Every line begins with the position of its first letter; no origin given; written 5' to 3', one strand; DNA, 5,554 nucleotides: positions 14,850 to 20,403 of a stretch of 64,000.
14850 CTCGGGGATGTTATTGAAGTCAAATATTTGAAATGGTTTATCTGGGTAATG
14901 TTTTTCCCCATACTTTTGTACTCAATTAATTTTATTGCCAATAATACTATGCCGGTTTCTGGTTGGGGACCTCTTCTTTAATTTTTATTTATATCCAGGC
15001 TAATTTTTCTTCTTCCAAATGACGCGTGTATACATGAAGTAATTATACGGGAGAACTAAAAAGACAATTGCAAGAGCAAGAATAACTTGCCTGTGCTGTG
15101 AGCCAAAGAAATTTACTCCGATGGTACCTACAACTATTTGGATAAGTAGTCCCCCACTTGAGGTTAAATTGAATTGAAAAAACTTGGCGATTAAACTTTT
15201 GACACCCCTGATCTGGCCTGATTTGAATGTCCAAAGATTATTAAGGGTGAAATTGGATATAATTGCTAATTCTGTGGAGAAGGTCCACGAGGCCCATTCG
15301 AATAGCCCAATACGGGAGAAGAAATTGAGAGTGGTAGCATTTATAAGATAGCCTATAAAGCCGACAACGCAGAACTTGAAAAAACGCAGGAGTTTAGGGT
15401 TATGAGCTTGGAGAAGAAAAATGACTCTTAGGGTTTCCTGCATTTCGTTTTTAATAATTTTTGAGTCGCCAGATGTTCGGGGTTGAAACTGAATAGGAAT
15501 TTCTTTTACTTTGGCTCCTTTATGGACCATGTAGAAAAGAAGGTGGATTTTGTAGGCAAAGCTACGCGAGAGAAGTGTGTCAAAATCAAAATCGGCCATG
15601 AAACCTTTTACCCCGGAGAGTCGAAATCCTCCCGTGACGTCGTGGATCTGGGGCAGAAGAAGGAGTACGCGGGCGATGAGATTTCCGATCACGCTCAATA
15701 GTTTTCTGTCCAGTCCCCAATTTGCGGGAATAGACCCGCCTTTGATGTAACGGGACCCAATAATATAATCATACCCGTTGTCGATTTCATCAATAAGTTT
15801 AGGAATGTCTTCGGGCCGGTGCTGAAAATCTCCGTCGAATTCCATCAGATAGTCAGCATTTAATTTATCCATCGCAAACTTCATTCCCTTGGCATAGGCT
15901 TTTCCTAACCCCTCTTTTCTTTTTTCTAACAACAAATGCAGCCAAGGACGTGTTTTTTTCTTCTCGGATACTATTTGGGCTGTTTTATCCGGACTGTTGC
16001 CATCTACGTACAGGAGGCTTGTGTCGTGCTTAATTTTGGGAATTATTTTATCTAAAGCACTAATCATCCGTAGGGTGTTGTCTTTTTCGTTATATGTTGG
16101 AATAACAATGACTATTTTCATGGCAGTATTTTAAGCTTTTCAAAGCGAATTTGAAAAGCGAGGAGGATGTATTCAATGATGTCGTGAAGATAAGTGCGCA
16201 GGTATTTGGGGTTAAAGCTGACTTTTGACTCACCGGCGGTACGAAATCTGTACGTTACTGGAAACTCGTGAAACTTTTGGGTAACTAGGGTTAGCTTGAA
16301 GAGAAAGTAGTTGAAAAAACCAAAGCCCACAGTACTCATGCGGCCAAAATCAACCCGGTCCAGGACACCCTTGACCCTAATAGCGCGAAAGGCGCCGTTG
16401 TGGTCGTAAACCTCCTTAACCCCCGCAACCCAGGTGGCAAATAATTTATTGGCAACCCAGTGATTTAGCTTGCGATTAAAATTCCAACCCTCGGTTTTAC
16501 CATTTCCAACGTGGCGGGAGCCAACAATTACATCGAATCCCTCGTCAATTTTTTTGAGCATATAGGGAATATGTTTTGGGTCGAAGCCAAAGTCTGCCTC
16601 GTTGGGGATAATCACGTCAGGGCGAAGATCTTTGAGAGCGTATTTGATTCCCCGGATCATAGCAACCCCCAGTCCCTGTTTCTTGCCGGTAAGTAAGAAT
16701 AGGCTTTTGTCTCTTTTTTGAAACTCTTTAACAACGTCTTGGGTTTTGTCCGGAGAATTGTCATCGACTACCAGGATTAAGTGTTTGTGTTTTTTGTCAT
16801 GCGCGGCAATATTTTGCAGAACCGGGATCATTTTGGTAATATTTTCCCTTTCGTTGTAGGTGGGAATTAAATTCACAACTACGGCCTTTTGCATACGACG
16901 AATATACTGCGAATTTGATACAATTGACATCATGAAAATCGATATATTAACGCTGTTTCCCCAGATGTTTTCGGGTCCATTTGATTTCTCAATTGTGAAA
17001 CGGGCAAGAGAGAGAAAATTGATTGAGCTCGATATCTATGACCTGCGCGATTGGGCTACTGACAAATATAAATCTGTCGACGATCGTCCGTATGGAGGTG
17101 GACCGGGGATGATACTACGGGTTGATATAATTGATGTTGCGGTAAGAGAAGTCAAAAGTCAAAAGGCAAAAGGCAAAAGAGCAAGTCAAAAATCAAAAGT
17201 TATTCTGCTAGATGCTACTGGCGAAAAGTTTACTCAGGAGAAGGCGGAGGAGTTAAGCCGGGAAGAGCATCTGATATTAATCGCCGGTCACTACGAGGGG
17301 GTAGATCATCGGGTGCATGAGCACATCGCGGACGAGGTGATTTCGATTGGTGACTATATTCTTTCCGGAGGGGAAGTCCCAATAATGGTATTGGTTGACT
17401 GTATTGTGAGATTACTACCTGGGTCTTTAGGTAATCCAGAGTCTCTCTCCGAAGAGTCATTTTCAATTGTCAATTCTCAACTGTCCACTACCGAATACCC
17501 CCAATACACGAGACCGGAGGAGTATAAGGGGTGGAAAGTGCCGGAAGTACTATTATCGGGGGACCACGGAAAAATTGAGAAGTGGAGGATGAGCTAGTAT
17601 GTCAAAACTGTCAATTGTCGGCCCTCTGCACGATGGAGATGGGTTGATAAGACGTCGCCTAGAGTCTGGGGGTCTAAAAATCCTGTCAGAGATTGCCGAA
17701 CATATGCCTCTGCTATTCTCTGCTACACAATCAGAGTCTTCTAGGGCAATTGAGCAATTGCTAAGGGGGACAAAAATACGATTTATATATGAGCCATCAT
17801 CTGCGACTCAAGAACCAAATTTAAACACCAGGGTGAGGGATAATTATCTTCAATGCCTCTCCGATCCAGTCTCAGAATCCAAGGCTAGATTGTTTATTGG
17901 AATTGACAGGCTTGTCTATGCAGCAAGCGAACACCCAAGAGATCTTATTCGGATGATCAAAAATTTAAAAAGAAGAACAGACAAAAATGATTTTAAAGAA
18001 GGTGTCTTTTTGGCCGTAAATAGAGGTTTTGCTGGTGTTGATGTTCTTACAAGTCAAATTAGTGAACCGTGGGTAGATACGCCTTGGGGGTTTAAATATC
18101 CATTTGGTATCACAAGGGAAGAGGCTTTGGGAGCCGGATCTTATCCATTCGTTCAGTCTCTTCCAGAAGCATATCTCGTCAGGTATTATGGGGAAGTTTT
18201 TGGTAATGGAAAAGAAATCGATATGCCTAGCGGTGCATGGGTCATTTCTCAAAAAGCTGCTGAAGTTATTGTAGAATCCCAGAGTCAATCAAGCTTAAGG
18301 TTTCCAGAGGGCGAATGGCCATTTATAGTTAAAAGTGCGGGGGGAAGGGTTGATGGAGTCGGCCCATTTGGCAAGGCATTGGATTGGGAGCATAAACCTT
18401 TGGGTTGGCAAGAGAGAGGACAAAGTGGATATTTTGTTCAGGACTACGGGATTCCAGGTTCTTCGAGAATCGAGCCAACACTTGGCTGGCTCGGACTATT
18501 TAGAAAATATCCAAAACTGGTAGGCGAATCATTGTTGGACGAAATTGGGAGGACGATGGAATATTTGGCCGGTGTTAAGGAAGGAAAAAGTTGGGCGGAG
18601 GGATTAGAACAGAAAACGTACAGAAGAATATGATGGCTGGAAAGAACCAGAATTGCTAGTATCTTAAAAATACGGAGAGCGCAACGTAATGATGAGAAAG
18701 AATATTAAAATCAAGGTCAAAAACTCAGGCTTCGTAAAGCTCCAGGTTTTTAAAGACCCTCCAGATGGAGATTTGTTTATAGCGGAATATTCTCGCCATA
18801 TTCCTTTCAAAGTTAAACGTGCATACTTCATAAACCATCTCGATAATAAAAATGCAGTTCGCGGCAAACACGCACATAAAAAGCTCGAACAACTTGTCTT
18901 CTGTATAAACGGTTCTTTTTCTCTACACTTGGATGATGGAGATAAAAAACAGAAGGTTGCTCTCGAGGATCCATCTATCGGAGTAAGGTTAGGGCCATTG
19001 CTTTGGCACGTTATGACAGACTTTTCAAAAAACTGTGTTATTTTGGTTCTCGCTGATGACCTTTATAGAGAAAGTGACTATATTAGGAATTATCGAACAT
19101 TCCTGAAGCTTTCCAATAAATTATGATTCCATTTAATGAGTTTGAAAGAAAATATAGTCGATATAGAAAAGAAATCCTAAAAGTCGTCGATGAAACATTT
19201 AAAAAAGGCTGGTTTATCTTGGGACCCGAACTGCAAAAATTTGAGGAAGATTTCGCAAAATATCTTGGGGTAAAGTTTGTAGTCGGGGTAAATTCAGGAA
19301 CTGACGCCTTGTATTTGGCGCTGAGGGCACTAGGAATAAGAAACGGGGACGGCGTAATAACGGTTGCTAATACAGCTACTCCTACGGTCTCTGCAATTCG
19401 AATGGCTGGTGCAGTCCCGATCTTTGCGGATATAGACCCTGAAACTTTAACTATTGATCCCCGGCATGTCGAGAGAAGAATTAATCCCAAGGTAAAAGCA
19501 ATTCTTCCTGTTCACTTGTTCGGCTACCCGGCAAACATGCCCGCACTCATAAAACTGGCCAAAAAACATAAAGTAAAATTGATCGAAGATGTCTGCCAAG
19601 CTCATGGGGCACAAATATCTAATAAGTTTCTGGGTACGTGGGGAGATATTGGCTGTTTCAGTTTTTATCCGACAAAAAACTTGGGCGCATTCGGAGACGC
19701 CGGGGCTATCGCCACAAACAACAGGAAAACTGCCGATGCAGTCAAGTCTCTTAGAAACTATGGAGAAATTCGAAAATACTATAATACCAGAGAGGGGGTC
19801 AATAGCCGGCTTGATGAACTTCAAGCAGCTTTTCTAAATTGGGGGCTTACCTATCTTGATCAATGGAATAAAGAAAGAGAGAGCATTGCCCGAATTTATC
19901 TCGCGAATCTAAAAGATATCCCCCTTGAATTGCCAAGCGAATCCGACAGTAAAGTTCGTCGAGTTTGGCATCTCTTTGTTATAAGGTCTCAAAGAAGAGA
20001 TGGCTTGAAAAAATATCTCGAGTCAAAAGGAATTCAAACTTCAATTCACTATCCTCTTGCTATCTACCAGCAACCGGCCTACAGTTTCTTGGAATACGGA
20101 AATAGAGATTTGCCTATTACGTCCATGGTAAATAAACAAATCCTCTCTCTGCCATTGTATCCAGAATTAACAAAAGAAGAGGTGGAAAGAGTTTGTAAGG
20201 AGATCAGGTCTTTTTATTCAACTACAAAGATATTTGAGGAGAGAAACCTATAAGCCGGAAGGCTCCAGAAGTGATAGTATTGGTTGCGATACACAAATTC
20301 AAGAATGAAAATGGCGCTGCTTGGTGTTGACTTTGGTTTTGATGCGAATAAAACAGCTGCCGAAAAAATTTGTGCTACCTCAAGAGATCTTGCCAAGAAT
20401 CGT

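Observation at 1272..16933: About 16-kb polyprenyl-phosphate-sugar glycosylation supercluster: five Dpm1-like GT2 synthases, six or seven GT-C membrane transferases and a Wzx flippase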

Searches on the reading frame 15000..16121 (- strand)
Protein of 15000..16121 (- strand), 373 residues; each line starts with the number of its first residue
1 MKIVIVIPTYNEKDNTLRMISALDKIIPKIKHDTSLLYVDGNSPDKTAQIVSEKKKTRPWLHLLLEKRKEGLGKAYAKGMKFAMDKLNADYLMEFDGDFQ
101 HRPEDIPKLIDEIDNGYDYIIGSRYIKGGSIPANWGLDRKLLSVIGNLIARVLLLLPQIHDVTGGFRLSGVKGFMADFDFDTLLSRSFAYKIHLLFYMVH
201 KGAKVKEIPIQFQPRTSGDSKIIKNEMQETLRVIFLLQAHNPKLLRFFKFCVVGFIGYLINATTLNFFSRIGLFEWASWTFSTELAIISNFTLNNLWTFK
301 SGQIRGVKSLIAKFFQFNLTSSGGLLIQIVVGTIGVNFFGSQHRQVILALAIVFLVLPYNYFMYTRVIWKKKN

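Call 4: search_protein_families(library=pfam, proteins=[window:15000-16121:-], max_evalue=0.01)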
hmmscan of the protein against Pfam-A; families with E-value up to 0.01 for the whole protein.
window:15000-16121:- (373 aa): 2 families
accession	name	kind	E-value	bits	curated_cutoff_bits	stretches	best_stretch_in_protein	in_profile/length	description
PF00535.33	Glycos_transf_2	-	1e-22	81.3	23.3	1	5-168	2-158/168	Glycosyl transferase family 2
PF04138.20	GtrA_DPMS_TM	-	5.3e-15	56.1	26.1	1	249-369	1-117/117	GtrA/DPMS, transmembrane domain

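Call 11: search_protein_families(library=ncbifam, proteins=[window:15000-16121:-], max_evalue=0.01)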
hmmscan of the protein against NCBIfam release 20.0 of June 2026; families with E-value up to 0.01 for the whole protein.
window:15000-16121:- (373 aa): 12 families
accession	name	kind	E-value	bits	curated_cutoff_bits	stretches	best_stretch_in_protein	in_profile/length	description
TIGR04182.1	glyco_TIGR04182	equivalog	3.4e-16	59.5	325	1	3-263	2-240/293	S-layer glycoprotein N-glycosyltransferase AglJ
NF047588.1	GlcsyltransPgfSStrep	equivalog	1e-13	51.2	500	1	1-130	1-127/308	glycosyltransferase PgfS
NF007986.1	PRK10714.1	equivalog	7.5e-13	48.2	529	1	2-124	7-126/316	undecaprenyl-phosphate 4-deoxy-4-formamido-L-arabinose transferase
NF058614.1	PPMAGASynPpgS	equivalog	6.8e-10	38.7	370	1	4-148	3-138/226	polyprenyl-phospho-N-acetylgalactosaminyl synthase PpgS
NF041391.1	DPhHxTase_Halo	equivalog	1.5e-08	33.9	375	1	9-219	3-189/213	dolichyl-phosphate hexose transferase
NF050050.1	ProtGlycPglI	equivalog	5.8e-07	29.2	500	1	2-127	3-122/306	GalNAc(5)-diNAcBac-PP-undecaprenol beta-1,3-glucosyltransferase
TIGR03937.1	PgaC_IcaA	equivalog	6.1e-07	28.7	422.3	1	2-98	46-135/407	poly-beta-1,6-N-acetyl-D-glucosamine synthase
NF045692.1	OglycostaseCruG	equivalog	1.1e-06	27.9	600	1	2-120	42-160/386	2'-O-glycosyltransferase CruG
NF038302.1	EPS_HpsE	equivalog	5.4e-06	25.6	300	1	2-92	2-90/307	hormogonium polysaccharide biosynthesis glycosyltransferase HpsE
TIGR04283.1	glyco_like_mftF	equivalog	1.5e-05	24.7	182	1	4-56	2-51/221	TIGR04283 family arsenosugar biosynthesis glycosyltransferase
TIGR03469.1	HpnB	hypoth_equivalog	0.00011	21.4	379.25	1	2-115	45-162/386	hopene-associated glycosyltransferase HpnB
NF047683.1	TeichurnBiosyTuaG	equivalog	0.0054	16.4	400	1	3-111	8-109/252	teichuronic acid biosynthesis protein TuaG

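Call 15: search_solved_structures(query=window:15000-16121:-, max_evalue=0.01)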
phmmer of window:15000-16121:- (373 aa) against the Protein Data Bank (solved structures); distinct sequences matched with E-value up to 0.01: 7.
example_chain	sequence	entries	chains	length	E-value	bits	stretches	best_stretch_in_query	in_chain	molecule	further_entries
5mlz_A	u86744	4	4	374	1.3e-44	156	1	1-369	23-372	Dolichol monophosphate mannose synthase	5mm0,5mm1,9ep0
9hwj_A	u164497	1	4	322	3.6e-09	39.3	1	2-121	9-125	Undecaprenyl-phosphate 4-deoxy-4-formamido-L-arabinose transferase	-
5eke_A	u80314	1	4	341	1.1e-08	37.8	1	3-149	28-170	Uncharacterized glycosyltransferase sll0501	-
5ekp_C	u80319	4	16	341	1.4e-08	37.4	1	3-148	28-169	Uncharacterized glycosyltransferase sll0501 | Glycosyltransferase sll0501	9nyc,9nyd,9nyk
9nye_A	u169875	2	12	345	1.4e-08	37.4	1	3-148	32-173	Glycosyltransferase sll0501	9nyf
9bhc_C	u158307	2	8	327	1.7e-08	37.2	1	2-122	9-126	Undecaprenyl-phosphate 4-deoxy-4-formamido-L-arabinose transferase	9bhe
8vxh_A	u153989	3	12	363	2.3e-08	36.7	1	2-122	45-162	Undecaprenyl-phosphate 4-deoxy-4-formamido-L-arabinose transferase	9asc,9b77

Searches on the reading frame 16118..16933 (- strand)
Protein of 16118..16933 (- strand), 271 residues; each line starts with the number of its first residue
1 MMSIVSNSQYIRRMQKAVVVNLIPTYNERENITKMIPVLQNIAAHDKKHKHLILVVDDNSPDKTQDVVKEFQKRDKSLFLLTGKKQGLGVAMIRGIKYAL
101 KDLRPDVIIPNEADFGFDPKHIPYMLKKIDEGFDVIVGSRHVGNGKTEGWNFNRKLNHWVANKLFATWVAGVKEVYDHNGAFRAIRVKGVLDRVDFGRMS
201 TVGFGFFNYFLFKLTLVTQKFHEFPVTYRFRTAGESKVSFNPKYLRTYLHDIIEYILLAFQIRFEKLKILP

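Call 4: search_protein_families(library=pfam, proteins=[window:16118-16933:-], max_evalue=0.01)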
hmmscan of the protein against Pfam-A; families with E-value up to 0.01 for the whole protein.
window:16118-16933:- (271 aa): 1 family
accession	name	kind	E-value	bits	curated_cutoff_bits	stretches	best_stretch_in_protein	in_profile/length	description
PF00535.33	Glycos_transf_2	-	1.2e-22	81.1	23.3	1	23-188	4-162/168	Glycosyl transferase family 2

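Call 11: search_protein_families(library=ncbifam, proteins=[window:16118-16933:-], max_evalue=0.01)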
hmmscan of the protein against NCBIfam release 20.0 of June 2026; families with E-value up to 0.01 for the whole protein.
window:16118-16933:- (271 aa): 18 families
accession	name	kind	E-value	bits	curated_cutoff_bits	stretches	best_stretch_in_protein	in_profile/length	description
NF047588.1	GlcsyltransPgfSStrep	equivalog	5.4e-16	58.7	500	1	21-241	5-208/308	glycosyltransferase PgfS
NF041391.1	DPhHxTase_Halo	equivalog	3.2e-13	49.2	375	1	25-237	3-191/213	dolichyl-phosphate hexose transferase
TIGR04182.1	glyco_TIGR04182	equivalog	4.3e-13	49.3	325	1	19-241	2-202/293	S-layer glycoprotein N-glycosyltransferase AglJ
NF007986.1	PRK10714.1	equivalog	6e-13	48.5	529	1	15-241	6-213/316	undecaprenyl-phosphate 4-deoxy-4-formamido-L-arabinose transferase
TIGR03937.1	PgaC_IcaA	equivalog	4.9e-10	38.9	422.3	1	10-132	38-153/407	poly-beta-1,6-N-acetyl-D-glucosamine synthase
NF038302.1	EPS_HpsE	equivalog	9.5e-10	37.9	300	1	23-100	7-86/307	hormogonium polysaccharide biosynthesis glycosyltransferase HpsE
TIGR04283.1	glyco_like_mftF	equivalog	2.7e-06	27.1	182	1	23-101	5-73/221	TIGR04283 family arsenosugar biosynthesis glycosyltransferase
NF050050.1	ProtGlycPglI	equivalog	3.2e-06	26.7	500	1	20-139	5-118/306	GalNAc(5)-diNAcBac-PP-undecaprenol beta-1,3-glucosyltransferase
NF045692.1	OglycostaseCruG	equivalog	4.7e-06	25.8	600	1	18-83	42-103/386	2'-O-glycosyltransferase CruG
NF058614.1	PPMAGASynPpgS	equivalog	1.1e-05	24.9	370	1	22-144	5-117/226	polyprenyl-phospho-N-acetylgalactosaminyl synthase PpgS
NF007482.0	PRK10073.1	equivalog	1.3e-05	24.4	423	1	20-99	9-84/334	glycosyltransferase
NF041875.1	EPS_EpsD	equivalog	3.7e-05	23.3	370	1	22-99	4-78/325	exopolysaccharide biosynthesis glycosyltransferase EpsD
NF047683.1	TeichurnBiosyTuaG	equivalog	0.00012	21.8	400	1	15-95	4-79/252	teichuronic acid biosynthesis protein TuaG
TIGR03469.1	HpnB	hypoth_equivalog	0.00014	21.1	379.25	1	17-131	44-162/386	hopene-associated glycosyltransferase HpnB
TIGR04242.1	nodulat_NodC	equivalog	0.00027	20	550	1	18-103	49-134/395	chitooligosaccharide synthase NodC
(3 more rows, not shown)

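Call 16: search_solved_structures(query=window:16118-16933:-, max_evalue=0.01)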
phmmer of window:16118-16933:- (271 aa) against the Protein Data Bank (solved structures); distinct sequences matched with E-value up to 0.01: 7.
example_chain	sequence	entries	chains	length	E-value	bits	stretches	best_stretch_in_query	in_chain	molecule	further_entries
5mlz_A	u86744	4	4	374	4.1e-26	95.4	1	10-252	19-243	Dolichol monophosphate mannose synthase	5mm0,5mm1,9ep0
9hwj_A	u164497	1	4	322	6.5e-11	45.5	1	21-253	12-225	Undecaprenyl-phosphate 4-deoxy-4-formamido-L-arabinose transferase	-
9bhc_C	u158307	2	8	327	2e-10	43.9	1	21-186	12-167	Undecaprenyl-phosphate 4-deoxy-4-formamido-L-arabinose transferase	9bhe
8vxh_A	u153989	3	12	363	2.4e-10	43.7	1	21-186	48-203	Undecaprenyl-phosphate 4-deoxy-4-formamido-L-arabinose transferase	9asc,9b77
5ekp_C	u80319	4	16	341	5.8e-09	39.2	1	21-260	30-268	Uncharacterized glycosyltransferase sll0501 | Glycosyltransferase sll0501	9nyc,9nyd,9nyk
9nye_A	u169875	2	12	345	6e-09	39.1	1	21-260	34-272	Glycosyltransferase sll0501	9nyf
5eke_A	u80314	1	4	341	1.6e-08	37.7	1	21-165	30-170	Uncharacterized glycosyltransferase sll0501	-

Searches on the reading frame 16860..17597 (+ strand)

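Call 4: search_protein_families(library=pfam, proteins=[window:16860-17597:+], max_evalue=0.01)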
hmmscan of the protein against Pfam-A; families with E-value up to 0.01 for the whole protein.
window:16860-17597:+ (245 aa): 1 family
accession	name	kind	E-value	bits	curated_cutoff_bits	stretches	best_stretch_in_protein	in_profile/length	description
PF01746.26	tRNA_m1G_MT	-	1.2e-53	182.2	27.3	1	47-243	2-182/195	tRNA (Guanine-1)-methyltransferase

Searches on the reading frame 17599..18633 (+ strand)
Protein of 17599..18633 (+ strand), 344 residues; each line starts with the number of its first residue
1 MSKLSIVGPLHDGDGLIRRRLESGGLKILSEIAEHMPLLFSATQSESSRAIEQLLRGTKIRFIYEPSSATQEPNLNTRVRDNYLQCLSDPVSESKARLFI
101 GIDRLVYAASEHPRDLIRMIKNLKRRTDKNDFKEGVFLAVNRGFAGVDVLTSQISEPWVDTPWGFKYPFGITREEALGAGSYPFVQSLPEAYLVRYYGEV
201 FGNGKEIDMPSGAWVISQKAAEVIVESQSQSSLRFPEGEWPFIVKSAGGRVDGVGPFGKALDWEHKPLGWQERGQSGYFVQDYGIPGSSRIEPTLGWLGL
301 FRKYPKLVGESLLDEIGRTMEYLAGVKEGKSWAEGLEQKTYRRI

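Call 4: search_protein_families(library=pfam, proteins=[window:17599-18633:+], max_evalue=0.01)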
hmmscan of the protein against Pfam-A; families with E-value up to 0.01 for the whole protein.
window:17599-18633:+ (344 aa): 0 families

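Call 11: search_protein_families(library=ncbifam, proteins=[window:17599-18633:+], max_evalue=0.01)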
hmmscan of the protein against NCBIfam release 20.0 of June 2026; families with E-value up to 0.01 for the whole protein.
window:17599-18633:+ (344 aa): 0 families

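Call 29: search_protein_families(library=pfam, proteins=[window:17599-18633:+], max_evalue=0.01)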
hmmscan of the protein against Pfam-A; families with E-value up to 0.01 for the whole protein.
window:17599-18633:+ (344 aa): 0 families

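Call 56: search_solved_structures(query=window:17599-18633:+, max_evalue=1)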
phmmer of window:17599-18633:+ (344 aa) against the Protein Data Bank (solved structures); distinct sequences matched with E-value up to 1: 3.
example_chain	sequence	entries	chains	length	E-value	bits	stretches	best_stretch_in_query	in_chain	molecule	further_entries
1prr_A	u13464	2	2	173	0.011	18.2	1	193-251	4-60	DEVELOPMENT-SPECIFIC PROTEIN S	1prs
1nps_A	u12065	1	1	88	0.17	14.2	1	194-252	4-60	DEVELOPMENT-SPECIFIC PROTEIN S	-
5h7a_C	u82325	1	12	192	0.84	11.9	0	72-95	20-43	Immunoglobulin G-binding protein A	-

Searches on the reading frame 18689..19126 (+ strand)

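Call 4: search_protein_families(library=pfam, proteins=[window:18689-19126:+], max_evalue=0.01)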
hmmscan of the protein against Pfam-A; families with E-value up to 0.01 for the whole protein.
window:18689-19126:+ (145 aa): 1 family
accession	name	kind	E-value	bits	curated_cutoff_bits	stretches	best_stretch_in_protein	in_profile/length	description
PF05523.17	FdtA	-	7.6e-42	142.6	23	1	13-141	3-129/131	WxcM-like, C-terminal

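Call 11: search_protein_families(library=ncbifam, proteins=[window:18689-19126:+], max_evalue=0.01)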
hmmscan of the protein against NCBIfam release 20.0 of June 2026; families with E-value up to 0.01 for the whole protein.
window:18689-19126:+ (145 aa): 1 family
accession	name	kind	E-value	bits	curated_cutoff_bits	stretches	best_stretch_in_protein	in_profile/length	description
TIGR04366.1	cupin_WbuC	subfamily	0.001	18.9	42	1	51-122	41-115/132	WbuC family cupin fold metalloprotein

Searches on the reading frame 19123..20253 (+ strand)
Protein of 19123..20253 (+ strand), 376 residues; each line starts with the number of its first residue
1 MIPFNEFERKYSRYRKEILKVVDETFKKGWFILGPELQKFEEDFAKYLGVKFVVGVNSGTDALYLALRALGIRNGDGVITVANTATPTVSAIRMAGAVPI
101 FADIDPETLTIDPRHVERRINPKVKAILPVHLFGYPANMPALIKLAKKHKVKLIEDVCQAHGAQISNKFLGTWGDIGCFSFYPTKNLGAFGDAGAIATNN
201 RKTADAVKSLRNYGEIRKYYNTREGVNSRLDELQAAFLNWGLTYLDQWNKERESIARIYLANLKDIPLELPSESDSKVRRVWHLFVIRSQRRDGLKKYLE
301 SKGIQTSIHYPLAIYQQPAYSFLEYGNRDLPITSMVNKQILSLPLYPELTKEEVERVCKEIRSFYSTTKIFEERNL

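Call 4: search_protein_families(library=pfam, proteins=[window:19123-20253:+], max_evalue=0.01)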
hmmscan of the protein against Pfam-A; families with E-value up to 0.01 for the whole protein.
window:19123-20253:+ (376 aa): 1 family
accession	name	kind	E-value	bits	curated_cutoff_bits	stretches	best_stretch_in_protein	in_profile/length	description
PF01041.23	DegT_DnrJ_EryC1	-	4.2e-112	375.4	19.8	1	15-361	4-359/360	DegT/DnrJ/EryC1/StrS aminotransferase family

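Call 11: search_protein_families(library=ncbifam, proteins=[window:19123-20253:+], max_evalue=0.01)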
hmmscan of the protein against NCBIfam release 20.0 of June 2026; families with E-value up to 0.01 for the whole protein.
window:19123-20253:+ (376 aa): 13 families
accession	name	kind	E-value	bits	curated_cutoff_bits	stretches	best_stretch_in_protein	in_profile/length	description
TIGR03588.1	PseC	equivalog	2.9e-69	233.8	423.5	1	19-363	14-378/380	UDP-4-amino-4,6-dideoxy-N-acetyl-beta-L-altrosamine transaminase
NF008658.2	PRK11658.1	equivalog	4.8e-62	209.8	631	1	17-363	15-375/379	UDP-4-amino-4-deoxy-L-arabinose aminotransferase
NF008687.0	PRK11706.1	equivalog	5.8e-59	199.7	375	1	38-365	34-374/375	dTDP-4-amino-4,6-dideoxygalactose transaminase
NF011936.0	PRK15407.1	equivalog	2.6e-54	184.6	423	2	16-214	47-251/440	lipopolysaccharide biosynthesis protein RfbH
TIGR04181.1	NHT_00031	hypoth_equivalog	3.1e-53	180.9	420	1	18-344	12-357/359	LegC family aminotransferase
TIGR04427.1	PLP_DesI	equivalog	8.5e-52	176.6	650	1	15-363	31-381/390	dTDP-4-dehydro-6-deoxyglucose aminotransferase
TIGR02379.1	ECA_wecE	subfamily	3.6e-43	147.7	434.85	1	37-365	33-375/376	dTDP-4-amino-4,6-dideoxy-D-glucose transaminase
NF006488.0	PRK08912.1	equivalog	7.7e-06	25.1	498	1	56-163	92-193/387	aminotransferase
NF004975.0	PRK06348.1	equivalog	2.2e-05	23.6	549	1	48-128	87-167/384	pyridoxal phosphate-dependent aminotransferase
NF005817.0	PRK07683.1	equivalog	5.6e-05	22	575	1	54-155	93-187/387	aminotransferase A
NF006569.0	PRK09082.1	subfamily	0.00017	20.8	420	1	53-128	93-168/386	methionine aminotransferase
NF005816.0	PRK07682.1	equivalog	0.0005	18.8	620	1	53-129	94-169/390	aminotransferase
NF009079.0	PRK12414.1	subfamily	0.0016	17.5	481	1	51-128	91-167/384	methionine aminotransferase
